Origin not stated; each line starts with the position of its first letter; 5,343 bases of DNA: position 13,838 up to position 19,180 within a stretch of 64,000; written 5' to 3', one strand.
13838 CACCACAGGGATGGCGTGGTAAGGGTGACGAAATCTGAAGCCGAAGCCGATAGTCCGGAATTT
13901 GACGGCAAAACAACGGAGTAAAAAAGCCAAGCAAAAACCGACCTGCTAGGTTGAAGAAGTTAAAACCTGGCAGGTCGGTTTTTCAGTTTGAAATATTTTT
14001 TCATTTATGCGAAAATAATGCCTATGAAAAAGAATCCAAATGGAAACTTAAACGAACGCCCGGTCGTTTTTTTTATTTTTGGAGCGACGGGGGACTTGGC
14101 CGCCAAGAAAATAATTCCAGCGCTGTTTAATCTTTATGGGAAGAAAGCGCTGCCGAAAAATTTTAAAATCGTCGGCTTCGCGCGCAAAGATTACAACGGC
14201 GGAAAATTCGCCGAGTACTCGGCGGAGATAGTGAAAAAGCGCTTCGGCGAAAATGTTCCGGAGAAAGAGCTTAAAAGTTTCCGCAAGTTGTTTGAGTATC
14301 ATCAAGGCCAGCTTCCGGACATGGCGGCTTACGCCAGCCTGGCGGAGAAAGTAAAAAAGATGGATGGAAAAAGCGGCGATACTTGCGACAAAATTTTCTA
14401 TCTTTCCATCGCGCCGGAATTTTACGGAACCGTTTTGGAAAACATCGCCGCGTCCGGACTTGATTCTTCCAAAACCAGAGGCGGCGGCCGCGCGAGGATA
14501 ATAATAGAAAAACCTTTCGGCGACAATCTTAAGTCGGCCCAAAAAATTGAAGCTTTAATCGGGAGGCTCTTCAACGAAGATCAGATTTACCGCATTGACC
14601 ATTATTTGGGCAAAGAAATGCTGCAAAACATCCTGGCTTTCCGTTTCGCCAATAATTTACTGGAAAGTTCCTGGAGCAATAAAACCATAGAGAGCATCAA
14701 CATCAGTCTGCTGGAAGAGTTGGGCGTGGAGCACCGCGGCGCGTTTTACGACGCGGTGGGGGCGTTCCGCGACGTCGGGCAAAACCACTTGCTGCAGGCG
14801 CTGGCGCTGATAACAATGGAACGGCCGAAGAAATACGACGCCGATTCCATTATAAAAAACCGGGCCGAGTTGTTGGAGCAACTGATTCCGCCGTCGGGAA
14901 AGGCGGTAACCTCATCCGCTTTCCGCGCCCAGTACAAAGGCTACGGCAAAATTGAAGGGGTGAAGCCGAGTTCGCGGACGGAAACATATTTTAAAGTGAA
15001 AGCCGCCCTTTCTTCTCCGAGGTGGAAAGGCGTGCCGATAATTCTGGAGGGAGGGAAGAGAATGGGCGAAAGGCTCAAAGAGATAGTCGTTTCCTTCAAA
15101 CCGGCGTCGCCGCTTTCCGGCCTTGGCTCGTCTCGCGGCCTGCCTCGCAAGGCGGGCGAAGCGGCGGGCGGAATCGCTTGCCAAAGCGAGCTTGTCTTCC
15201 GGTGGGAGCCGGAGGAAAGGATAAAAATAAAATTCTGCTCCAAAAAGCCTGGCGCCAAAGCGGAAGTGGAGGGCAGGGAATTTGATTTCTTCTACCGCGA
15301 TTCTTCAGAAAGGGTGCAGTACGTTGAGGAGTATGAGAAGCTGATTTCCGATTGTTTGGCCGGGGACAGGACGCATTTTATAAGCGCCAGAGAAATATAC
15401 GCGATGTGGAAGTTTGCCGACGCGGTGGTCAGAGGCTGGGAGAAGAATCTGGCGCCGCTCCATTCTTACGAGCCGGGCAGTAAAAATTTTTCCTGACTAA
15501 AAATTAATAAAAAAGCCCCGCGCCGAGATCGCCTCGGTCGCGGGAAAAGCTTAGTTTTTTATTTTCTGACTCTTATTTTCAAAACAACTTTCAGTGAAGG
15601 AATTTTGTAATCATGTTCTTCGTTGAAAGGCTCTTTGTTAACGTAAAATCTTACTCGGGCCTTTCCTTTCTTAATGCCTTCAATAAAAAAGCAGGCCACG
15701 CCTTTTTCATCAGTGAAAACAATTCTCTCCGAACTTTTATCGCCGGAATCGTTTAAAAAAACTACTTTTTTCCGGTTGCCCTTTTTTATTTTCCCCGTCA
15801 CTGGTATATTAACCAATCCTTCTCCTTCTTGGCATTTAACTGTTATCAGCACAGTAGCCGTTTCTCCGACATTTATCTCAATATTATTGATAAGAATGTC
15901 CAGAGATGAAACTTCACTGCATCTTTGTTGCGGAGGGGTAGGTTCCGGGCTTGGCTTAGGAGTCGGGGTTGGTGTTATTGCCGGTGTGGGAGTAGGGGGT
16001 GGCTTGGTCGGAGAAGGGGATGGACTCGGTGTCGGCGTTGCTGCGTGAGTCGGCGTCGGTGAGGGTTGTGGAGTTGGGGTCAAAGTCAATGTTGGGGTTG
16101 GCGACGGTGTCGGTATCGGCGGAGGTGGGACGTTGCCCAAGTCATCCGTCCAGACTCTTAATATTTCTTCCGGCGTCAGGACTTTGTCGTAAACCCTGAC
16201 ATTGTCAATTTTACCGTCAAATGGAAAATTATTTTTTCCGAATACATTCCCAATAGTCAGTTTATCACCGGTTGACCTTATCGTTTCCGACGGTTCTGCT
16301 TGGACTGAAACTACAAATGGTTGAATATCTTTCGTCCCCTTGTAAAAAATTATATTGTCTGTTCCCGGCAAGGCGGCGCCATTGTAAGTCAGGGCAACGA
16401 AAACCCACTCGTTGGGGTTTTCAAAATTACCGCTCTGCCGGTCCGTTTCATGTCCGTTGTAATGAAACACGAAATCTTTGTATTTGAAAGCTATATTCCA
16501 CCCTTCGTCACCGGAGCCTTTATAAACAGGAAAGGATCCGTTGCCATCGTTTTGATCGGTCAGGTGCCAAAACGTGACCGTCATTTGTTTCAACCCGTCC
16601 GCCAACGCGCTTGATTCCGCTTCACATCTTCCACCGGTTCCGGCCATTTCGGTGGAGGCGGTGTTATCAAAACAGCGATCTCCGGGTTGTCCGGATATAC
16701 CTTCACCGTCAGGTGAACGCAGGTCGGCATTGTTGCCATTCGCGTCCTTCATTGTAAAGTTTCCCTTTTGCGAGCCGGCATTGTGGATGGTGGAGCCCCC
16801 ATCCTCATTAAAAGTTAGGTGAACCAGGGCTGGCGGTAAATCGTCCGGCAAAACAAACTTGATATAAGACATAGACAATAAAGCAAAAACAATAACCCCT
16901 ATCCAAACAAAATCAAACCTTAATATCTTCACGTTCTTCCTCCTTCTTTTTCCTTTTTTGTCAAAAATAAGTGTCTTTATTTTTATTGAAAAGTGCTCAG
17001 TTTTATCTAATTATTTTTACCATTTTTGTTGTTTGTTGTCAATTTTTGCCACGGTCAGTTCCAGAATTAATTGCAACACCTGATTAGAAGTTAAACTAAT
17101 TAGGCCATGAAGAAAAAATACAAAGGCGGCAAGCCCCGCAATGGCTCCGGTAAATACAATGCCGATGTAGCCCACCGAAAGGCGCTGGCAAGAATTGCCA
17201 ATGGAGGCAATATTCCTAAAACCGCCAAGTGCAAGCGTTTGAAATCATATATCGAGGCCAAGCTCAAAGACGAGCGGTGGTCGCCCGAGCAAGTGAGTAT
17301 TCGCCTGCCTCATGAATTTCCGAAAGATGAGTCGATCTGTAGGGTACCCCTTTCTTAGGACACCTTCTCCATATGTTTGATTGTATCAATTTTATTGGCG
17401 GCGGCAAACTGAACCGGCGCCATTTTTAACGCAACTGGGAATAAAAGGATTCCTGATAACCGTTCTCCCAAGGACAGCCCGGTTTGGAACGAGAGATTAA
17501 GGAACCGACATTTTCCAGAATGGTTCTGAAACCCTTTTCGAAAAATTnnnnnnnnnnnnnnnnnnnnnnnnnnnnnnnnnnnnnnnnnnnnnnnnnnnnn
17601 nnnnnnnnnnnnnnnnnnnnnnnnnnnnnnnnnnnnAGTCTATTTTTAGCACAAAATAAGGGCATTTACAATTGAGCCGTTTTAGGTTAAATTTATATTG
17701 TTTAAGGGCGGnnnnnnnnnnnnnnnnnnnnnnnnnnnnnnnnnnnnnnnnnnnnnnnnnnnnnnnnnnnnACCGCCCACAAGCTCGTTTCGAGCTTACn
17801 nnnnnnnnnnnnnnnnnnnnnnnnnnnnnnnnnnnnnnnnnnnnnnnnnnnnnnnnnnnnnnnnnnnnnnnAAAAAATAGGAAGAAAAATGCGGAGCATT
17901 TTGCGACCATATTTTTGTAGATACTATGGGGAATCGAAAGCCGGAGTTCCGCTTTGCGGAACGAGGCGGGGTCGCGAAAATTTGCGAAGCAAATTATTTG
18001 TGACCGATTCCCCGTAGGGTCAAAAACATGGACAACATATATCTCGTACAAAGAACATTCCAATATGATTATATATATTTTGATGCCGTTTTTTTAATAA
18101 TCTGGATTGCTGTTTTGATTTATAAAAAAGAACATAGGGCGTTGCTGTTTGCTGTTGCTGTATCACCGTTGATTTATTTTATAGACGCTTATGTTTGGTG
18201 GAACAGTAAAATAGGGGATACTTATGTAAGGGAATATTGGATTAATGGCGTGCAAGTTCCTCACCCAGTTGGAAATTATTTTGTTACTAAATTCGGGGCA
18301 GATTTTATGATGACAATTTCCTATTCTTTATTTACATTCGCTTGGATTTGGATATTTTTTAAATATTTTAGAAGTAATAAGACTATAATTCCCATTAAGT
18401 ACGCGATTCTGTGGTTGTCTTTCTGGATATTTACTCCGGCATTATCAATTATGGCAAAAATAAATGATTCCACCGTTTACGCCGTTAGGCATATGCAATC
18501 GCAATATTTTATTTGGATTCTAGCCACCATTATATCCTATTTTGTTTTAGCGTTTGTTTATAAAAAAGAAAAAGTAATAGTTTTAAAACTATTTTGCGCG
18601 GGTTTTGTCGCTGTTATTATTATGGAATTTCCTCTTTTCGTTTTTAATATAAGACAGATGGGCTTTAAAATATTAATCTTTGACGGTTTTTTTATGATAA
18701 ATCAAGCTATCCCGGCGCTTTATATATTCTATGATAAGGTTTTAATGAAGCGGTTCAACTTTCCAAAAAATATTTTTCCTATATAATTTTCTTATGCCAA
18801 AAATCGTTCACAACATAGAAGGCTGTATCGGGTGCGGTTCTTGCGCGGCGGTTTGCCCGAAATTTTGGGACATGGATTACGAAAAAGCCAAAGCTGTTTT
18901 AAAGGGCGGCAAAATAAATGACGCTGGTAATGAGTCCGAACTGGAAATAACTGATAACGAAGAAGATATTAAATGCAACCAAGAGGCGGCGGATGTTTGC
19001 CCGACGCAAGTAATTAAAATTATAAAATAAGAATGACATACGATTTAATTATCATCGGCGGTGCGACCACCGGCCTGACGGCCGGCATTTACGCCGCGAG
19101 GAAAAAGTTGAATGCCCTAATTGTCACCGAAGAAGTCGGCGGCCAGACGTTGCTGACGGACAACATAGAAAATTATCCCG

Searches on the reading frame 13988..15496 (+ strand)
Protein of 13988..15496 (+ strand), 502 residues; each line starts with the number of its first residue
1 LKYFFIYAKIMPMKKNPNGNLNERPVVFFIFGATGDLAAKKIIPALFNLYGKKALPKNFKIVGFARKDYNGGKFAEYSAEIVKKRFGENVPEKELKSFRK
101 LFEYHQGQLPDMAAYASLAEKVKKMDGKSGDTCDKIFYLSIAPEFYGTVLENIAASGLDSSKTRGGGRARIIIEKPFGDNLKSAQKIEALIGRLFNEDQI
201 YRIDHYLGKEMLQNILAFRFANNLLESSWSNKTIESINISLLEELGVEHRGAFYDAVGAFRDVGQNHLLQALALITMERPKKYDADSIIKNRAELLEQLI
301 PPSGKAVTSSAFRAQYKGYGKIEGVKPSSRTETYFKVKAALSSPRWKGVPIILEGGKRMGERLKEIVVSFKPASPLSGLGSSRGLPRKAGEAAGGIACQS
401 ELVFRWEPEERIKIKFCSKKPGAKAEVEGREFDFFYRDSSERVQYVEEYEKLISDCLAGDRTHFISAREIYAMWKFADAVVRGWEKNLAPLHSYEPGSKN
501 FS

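Call 66: search_protein_families(library=pfam, proteins=[window:13988-15496:+], max_evalue=0.01)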
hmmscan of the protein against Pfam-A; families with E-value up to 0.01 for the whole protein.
window:13988-15496:+ (502 aa): 2 families
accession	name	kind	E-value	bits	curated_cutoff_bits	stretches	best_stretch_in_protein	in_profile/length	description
PF02781.21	G6PD_C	-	2.1e-74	250.7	27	1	216-499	1-279/296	Glucose-6-phosphate dehydrogenase, C-terminal domain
PF00479.28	G6PD_N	-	1.2e-56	192.7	22.1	1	30-214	2-183/183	Glucose-6-phosphate dehydrogenase, NAD binding domain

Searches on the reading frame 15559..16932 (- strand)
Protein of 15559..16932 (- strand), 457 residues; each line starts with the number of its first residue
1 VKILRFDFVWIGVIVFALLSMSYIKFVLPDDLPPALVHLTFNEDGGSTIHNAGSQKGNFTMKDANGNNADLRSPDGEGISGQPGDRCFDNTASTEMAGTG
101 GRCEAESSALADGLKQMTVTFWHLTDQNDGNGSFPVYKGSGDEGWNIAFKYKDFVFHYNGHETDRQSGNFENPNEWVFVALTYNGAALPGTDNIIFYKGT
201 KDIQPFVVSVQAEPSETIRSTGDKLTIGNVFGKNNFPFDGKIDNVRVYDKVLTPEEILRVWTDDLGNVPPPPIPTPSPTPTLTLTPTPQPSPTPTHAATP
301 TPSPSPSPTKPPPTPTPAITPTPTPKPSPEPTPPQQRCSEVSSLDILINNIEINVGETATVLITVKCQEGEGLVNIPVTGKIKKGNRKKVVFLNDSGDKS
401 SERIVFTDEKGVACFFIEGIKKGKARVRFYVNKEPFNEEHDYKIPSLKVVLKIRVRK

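Call 6: search_protein_families(library=pfam, proteins=[window:15559-16932:-], max_evalue=0.1)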
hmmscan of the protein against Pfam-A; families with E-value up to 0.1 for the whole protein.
window:15559-16932:- (457 aa): 4 families
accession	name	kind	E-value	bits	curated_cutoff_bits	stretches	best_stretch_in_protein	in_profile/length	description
PF13385.13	Laminin_G_3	-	4.2e-16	59.9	27.6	1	102-257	6-150/151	Concanavalin A-like lectin/glucanases superfamily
PF00354.24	Pentaxin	-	0.0033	17.6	25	1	113-262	23-168/194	Pentaxin family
PF02369.22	Big_1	-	0.0081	16.7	34.9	0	343-431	3-80/93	Bacterial Ig-like domain (group 1)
PF02973.23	Sialidase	-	0.012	15.6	26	1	223-258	145-182/189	Sialidase, N-terminal domain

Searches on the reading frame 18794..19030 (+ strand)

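Call 6: search_protein_families(library=pfam, proteins=[window:18794-19030:+], max_evalue=0.1)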
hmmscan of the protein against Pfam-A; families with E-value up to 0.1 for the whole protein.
window:18794-19030:+ (78 aa): 16 families
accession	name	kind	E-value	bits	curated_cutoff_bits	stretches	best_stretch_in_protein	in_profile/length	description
PF13459.11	Fer4_15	-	2.5e-11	44.5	22.4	1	10-76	7-66/66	4Fe-4S single cluster domain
PF13370.11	Fer4_13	-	3.1e-10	41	24.5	1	9-75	4-57/58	4Fe-4S single cluster domain of Ferredoxin I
PF12838.12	Fer4_7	-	2.1e-07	31.7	27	2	11-73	2-52/52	4Fe-4S dicluster domain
PF00037.32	Fer4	-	1.7e-06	28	21.1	1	5-22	2-19/24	4Fe-4S binding domain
PF13237.11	Fer4_10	-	3.3e-06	27.4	25.5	1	4-47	2-28/53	4Fe-4S dicluster domain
PF12797.12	Fer4_2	-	1.7e-05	24.9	24.5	1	2-22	1-21/22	4Fe-4S binding domain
PF25160.1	LdpA_Fe-S-bd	-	5.6e-05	23.3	27.6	1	9-22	26-39/49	LdpA Fe-S cluster-binding domain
PF14697.11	Fer4_21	-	0.00015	22.2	35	1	9-22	39-52/59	4Fe-4S dicluster domain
PF12837.12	Fer4_6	-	0.00017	21.8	25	1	4-22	2-20/24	4Fe-4S binding domain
PF13534.11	Fer4_17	-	0.00035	21.5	22.2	1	11-70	2-57/61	4Fe-4S dicluster domain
PF12800.12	Fer4_4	-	0.00039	21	24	1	9-22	2-15/17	4Fe-4S binding domain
PF13183.11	Fer4_8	-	0.0011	19.9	27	1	8-41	2-35/68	4Fe-4S dicluster domain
PF13187.11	Fer4_9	-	0.0022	18.4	27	2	9-23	35-49/52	4Fe-4S dicluster domain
PF12798.12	Fer4_3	-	0.0076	17.5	27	1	11-23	1-13/15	4Fe-4S binding domain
PF13484.11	Fer4_16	-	0.015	16.5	30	0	9-22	51-64/66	4Fe-4S double cluster binding domain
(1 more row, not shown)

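Call 7: search_protein_families(library=padloc, proteins=[window:18794-19030:+], max_evalue=0.1)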
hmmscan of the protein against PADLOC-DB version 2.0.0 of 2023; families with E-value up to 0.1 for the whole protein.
window:18794-19030:+ (78 aa): 0 families
